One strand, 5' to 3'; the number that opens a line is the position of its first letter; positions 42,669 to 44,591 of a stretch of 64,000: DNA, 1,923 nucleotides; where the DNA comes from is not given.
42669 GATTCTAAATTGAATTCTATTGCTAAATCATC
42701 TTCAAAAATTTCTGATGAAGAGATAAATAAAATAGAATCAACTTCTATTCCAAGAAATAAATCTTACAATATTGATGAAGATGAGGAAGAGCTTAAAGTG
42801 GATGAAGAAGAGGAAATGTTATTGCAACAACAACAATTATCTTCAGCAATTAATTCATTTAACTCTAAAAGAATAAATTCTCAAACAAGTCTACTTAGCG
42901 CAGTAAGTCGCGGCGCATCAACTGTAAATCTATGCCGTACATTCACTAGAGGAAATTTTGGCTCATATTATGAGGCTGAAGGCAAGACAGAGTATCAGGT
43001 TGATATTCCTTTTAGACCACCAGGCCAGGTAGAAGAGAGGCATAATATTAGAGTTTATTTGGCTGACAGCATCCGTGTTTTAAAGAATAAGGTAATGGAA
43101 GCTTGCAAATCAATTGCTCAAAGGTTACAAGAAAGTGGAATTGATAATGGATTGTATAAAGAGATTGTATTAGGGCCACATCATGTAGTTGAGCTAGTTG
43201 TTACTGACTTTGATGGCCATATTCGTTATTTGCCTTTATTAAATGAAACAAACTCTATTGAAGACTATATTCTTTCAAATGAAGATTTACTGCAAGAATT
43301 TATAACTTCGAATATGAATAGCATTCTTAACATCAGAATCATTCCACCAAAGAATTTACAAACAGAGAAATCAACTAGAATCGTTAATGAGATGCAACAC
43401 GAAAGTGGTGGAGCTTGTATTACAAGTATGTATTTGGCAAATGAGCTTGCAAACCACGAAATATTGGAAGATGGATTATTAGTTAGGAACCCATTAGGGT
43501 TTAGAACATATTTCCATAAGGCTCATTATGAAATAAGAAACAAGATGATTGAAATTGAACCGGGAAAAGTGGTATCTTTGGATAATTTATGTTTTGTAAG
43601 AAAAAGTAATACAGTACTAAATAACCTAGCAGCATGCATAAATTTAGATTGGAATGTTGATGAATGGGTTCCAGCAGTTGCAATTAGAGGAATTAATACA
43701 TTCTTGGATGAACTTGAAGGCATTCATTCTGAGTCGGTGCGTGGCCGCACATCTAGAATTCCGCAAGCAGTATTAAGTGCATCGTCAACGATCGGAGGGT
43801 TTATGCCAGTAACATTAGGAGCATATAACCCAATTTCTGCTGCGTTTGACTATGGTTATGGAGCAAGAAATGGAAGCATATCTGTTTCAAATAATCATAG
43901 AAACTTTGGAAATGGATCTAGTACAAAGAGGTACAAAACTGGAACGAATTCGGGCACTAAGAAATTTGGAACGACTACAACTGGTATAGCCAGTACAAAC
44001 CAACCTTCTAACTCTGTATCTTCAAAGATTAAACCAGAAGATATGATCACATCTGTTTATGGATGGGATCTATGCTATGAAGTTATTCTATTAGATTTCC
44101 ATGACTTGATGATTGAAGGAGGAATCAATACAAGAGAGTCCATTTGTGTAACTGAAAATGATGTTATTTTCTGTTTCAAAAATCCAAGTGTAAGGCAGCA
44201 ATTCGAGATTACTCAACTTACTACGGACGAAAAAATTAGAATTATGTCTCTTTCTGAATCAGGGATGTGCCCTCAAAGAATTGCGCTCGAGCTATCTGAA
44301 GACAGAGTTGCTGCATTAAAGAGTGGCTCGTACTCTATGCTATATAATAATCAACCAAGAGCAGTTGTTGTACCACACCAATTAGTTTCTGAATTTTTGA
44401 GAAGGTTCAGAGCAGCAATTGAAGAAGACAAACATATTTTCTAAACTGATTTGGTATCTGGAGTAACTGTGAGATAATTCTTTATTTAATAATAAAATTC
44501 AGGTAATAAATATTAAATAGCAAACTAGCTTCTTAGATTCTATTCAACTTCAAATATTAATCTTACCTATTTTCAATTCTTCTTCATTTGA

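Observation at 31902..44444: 4180-aa intronless giant protein combining PH-like, degenerate TBC/RabGAP-like and a C-terminal LuxR/psq-like helix-turn-helix segment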

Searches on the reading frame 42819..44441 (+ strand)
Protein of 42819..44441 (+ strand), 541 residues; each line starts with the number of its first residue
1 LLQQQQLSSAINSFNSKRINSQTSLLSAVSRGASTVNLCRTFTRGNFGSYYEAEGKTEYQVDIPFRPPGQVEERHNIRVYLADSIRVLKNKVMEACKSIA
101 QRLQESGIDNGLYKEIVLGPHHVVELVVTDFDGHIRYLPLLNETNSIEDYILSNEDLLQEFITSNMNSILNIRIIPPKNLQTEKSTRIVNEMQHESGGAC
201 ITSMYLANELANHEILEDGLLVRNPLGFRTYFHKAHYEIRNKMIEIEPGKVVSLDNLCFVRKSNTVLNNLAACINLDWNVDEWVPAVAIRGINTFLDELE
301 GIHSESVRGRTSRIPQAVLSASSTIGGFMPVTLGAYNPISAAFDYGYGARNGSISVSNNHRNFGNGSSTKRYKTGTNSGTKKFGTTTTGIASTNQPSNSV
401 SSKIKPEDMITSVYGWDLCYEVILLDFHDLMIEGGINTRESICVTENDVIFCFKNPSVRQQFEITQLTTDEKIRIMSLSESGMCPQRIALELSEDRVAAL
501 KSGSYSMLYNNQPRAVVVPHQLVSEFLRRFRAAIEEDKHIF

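Call 35: search_solved_structures(query=window:42819-44441:+, max_evalue=10, show_alignments=2)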
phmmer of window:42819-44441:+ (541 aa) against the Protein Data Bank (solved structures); distinct sequences matched with E-value up to 10: 2.
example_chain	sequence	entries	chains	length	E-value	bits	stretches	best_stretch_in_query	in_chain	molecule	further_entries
3i2m_X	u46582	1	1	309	0.16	13.8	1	317-483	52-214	ORF59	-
3hsl_X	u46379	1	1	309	0.19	13.6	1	319-483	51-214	ORF59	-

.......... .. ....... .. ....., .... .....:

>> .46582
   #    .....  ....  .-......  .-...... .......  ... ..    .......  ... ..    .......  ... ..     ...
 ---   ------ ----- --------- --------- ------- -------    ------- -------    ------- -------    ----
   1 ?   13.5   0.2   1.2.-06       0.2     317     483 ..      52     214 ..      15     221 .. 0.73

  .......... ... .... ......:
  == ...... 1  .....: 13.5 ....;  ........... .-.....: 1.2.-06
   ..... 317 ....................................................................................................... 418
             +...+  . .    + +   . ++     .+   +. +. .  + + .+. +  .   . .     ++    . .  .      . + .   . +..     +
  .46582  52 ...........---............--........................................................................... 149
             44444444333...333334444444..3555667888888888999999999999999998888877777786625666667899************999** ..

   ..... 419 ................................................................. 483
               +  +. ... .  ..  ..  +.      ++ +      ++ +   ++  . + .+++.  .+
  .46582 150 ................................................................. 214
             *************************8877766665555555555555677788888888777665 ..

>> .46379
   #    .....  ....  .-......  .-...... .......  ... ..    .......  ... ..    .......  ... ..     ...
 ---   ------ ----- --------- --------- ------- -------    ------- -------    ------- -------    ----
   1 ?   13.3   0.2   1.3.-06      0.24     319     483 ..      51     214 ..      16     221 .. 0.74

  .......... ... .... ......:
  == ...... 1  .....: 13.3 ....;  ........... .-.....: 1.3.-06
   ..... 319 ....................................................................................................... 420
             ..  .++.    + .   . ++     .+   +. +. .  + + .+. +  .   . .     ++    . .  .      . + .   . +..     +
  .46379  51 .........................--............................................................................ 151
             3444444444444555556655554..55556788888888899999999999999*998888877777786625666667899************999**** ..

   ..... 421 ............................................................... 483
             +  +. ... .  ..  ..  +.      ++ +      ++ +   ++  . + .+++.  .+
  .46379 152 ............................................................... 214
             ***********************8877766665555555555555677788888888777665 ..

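Call 56: search_solved_structures(query=A3, max_evalue=10, show_alignments=1)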
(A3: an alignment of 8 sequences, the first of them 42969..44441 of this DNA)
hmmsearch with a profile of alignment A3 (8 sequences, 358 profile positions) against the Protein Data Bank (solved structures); distinct sequences matched with E-value up to 10: 2.
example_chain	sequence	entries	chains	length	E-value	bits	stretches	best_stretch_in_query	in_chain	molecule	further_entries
8cwy_A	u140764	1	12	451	0.0088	18.8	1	286-347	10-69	T32-15-1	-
7mwr_B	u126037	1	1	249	1.2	11.7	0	286-341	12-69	LHD101B4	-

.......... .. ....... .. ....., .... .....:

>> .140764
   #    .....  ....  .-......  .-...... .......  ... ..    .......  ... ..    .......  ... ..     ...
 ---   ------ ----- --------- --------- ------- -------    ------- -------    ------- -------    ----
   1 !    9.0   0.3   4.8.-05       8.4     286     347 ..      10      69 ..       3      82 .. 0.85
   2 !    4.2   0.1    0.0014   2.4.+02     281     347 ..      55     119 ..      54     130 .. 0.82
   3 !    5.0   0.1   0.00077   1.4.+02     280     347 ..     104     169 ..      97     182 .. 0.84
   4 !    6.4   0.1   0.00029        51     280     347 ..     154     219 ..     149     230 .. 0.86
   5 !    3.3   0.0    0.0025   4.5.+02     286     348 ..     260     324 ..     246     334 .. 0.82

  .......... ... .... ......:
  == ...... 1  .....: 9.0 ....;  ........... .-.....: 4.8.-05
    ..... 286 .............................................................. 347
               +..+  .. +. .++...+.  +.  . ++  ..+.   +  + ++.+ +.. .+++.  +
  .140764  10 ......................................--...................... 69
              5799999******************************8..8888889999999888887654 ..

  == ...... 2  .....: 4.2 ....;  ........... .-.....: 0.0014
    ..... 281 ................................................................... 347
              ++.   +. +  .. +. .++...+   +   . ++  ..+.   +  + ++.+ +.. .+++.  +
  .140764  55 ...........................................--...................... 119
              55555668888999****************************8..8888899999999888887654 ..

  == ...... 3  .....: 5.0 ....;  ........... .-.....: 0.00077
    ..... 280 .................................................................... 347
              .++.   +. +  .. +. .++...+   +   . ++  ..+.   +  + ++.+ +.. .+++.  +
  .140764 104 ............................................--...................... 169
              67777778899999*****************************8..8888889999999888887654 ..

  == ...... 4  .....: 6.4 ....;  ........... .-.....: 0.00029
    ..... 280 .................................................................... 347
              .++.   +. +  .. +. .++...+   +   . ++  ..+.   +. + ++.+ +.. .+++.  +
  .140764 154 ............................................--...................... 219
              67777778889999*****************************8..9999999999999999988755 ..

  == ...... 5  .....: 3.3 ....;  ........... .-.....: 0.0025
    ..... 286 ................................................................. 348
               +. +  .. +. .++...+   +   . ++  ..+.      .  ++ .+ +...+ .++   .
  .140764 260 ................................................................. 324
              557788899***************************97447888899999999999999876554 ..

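Call 57: search_protein_families(library=pfam, alignment_id=A3, max_evalue=1)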
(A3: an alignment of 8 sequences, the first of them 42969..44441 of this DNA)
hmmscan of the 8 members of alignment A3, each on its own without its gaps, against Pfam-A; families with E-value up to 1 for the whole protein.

A. member 1, window:42969-44441:+ (491 aa): 0 families

B. families by the number of members that match (of 8 scanned): 5 families
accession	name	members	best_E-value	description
PF22752.1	DUF488-N3i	1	0.02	Inactive DUF488-N3 subclade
PF19764.4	DUF6251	1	0.15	Family of unknown function (DUF6251)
PF20063.5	DUF6462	1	0.23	Family of unknown function (DUF6462)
PF23617.1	EF-hand_15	1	0.48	EF-hand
PF23116.1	HHD_RTEL1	1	0.85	RTEL1, HHD domain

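Call 63: predict_structure(alignment_id=A3)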
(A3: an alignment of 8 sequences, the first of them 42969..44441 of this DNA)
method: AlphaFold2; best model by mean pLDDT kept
length: 491 residues; sequences in the alignment: 8
mean_pLDDT: 35.2   pTM: 0.21
mean pLDDT of the five models: 35.2, 34.5, 34.4, 33.9, 33.1
residues with pLDDT >= 90: 0; 70-90: 4; 50-70: 48; < 50: 439
segments of 3 or more residues with pLDDT < 50: 1-34, 65-417, 434-440, 449-483, 485-491
pLDDT, mean of each block of 10 residues (from residue 1): 39 37 33 50 63 67 47 34 34 41 41 35 29 33 30 27 31 32 33 32 32 33 33 32 33 34 33 28 27 26 27 27 24 25 27 29 24 27 29 28 31 39 55 47 51 39 33 41 44 33
secondary structure, 60 per line:
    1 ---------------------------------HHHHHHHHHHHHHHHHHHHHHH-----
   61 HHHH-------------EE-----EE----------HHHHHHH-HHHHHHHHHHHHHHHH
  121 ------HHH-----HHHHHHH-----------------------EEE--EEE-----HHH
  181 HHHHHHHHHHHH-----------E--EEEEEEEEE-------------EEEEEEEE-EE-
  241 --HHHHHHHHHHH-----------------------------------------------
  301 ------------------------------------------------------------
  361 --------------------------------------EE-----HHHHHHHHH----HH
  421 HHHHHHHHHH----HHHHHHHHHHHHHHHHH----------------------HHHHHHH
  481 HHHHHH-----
elements in order: H34-55 H61-64 H97-103 H105-120 H135-141 E165-167 E170-172 H178-192 E207-215 E229-236 H243-253 H406-414 H419-430 H435-451 H474-486

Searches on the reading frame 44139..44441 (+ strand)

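Call 8: search_protein_families(library=pfam, proteins=[window:44139-44441:+], max_evalue=10)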
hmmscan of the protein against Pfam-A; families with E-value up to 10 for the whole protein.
window:44139-44441:+ (101 aa): 2 families
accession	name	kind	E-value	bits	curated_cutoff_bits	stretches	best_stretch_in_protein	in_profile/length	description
PF23388.1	DUF7099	-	0.077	12.2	30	1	1-62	127-189/366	Domain of unknown function (DUF7099)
PF04218.19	CENP-B_N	-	0.11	12.6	21.2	1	25-45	5-25/53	CENP-B N-terminal DNA-binding domain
